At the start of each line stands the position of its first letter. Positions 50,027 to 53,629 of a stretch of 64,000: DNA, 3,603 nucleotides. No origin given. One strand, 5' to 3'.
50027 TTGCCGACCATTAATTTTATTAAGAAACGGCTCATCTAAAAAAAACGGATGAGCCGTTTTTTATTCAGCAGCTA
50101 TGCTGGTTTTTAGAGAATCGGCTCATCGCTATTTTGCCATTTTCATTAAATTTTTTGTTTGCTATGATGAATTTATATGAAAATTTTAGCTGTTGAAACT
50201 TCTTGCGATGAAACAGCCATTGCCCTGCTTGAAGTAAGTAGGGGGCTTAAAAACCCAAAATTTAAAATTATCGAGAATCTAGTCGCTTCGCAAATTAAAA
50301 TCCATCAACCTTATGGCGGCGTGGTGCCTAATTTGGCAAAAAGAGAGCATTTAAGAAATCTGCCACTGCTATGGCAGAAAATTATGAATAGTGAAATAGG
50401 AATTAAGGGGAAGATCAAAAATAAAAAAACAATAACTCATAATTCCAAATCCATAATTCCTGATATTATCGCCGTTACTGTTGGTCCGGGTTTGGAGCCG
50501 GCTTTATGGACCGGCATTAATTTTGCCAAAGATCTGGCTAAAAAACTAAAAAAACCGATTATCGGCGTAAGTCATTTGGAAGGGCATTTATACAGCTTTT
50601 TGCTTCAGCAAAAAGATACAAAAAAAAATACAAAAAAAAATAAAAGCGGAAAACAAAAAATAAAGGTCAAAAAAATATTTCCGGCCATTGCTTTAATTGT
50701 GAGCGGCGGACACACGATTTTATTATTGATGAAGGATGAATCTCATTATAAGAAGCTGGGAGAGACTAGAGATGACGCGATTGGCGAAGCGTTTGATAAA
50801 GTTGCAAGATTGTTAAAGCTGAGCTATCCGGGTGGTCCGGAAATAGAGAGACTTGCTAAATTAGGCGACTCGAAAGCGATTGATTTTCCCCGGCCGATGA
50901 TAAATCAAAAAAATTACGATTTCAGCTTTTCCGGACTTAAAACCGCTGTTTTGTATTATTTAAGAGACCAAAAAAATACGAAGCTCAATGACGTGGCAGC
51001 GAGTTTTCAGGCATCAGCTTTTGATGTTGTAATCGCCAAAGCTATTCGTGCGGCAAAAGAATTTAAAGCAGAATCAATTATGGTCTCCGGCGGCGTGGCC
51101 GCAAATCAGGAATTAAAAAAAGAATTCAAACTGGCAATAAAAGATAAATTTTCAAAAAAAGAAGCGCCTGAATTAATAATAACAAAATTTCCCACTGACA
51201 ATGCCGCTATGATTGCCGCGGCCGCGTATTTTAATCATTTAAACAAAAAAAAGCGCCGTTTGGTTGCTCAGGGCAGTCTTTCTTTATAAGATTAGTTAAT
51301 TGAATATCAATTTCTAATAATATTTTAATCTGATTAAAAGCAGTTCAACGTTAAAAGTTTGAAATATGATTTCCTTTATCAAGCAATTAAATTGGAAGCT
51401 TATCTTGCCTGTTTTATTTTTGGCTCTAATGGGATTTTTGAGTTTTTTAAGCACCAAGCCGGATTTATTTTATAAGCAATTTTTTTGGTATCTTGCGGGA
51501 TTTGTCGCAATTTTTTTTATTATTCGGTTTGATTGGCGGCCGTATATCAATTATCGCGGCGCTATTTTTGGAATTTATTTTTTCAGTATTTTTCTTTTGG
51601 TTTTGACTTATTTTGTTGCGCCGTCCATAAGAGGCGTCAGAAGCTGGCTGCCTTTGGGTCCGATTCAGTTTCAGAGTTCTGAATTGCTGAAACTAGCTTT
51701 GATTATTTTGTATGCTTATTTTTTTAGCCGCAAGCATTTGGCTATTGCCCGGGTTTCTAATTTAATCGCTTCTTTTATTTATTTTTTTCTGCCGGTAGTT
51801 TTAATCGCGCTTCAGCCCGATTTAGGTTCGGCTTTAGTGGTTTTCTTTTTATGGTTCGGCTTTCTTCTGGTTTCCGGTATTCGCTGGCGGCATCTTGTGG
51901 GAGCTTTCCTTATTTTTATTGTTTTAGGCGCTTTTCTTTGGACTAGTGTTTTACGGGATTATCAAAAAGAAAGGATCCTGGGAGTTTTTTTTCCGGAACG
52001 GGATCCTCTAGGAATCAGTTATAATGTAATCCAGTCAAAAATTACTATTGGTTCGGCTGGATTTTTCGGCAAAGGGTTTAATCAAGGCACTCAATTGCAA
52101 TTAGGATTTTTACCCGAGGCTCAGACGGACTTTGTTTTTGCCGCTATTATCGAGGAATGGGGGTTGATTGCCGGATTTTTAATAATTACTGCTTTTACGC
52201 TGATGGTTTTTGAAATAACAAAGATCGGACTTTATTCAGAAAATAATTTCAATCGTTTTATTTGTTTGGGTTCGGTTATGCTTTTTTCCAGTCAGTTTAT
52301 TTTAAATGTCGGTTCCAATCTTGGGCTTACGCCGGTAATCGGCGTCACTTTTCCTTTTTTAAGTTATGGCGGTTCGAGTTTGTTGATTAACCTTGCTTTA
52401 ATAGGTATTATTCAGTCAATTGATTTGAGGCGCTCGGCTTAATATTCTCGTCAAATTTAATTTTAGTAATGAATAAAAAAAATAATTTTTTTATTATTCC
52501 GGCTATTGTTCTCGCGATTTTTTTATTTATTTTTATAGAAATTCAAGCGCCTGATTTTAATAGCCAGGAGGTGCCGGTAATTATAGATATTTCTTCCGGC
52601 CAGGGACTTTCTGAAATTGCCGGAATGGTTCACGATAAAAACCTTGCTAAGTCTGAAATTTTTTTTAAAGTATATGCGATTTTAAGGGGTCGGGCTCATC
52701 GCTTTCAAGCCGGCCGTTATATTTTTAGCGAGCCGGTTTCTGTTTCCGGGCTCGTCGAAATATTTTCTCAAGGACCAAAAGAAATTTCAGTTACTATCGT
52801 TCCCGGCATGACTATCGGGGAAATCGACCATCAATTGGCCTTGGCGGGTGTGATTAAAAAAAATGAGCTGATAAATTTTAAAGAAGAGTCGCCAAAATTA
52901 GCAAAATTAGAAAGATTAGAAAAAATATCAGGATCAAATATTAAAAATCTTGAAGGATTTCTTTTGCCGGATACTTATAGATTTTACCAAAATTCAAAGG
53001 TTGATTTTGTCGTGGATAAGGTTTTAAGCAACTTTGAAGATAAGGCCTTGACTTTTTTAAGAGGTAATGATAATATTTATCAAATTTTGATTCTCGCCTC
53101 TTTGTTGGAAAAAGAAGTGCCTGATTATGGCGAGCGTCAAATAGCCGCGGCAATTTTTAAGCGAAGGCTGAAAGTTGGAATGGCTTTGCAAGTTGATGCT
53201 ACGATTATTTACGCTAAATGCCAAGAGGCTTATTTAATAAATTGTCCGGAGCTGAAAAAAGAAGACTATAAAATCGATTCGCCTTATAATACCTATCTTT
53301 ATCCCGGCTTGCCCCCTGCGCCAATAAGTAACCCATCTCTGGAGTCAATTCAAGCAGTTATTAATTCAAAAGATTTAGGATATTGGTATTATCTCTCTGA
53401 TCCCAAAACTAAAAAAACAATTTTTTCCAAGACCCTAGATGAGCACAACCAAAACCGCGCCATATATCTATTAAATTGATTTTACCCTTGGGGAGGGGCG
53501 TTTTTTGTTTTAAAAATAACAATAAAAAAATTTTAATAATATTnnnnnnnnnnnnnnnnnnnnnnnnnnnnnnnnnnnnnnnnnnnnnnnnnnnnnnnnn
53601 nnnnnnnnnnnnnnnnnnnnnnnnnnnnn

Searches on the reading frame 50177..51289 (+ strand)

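Call 44: search_protein_families(library=pfam, proteins=[window:50177-51289:+], max_evalue=0.001)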
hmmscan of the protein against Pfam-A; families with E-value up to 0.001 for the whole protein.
window:50177-51289:+ (370 aa): 3 families
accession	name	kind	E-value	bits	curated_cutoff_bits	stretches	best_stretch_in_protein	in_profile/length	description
PF00814.31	TsaD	-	7.9e-75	252.4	24.8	2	167-347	104-263/264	tRNA N6-adenosine threonylcarbamoyltransferase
PF22521.2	HypF_C_2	-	1.3e-06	28.8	27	1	202-324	96-220/241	Carbamoyltransferase, Kae1-like Domain, second subdomain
PF02543.21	Carbam_trans_N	-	0.00047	20.1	24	0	265-349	268-345/346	Carbamoyltransferase N-terminus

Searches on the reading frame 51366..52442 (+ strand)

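Call 46: search_protein_families(library=pfam, proteins=[window:51366-52442:+], max_evalue=0.001)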
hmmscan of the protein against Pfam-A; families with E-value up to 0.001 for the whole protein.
window:51366-52442:+ (358 aa): 1 family
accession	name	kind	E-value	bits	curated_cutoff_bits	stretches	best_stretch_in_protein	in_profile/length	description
PF01098.24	FTSW_RODA_SPOVE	-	1.6e-83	281.1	26.4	1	33-355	36-353/356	Cell cycle protein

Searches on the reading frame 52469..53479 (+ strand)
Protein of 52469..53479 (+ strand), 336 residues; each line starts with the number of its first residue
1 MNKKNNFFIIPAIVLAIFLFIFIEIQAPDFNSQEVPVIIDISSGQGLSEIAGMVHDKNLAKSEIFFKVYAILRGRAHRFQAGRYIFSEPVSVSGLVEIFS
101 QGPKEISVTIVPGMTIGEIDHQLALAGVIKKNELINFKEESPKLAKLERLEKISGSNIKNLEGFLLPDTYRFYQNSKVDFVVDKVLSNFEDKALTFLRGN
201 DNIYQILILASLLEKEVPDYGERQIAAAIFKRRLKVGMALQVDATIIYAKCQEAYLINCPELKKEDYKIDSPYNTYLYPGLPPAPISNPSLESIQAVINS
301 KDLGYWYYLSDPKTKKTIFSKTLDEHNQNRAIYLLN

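Call 46: search_protein_families(library=pfam, proteins=[window:52469-53479:+], max_evalue=0.001)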
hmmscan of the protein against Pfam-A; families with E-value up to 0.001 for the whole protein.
window:52469-53479:+ (336 aa): 1 family
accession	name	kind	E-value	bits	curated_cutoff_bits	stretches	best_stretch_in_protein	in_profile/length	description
PF02618.21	YceG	-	5.6e-67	226.5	32.4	1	39-330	1-273/275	YceG-like family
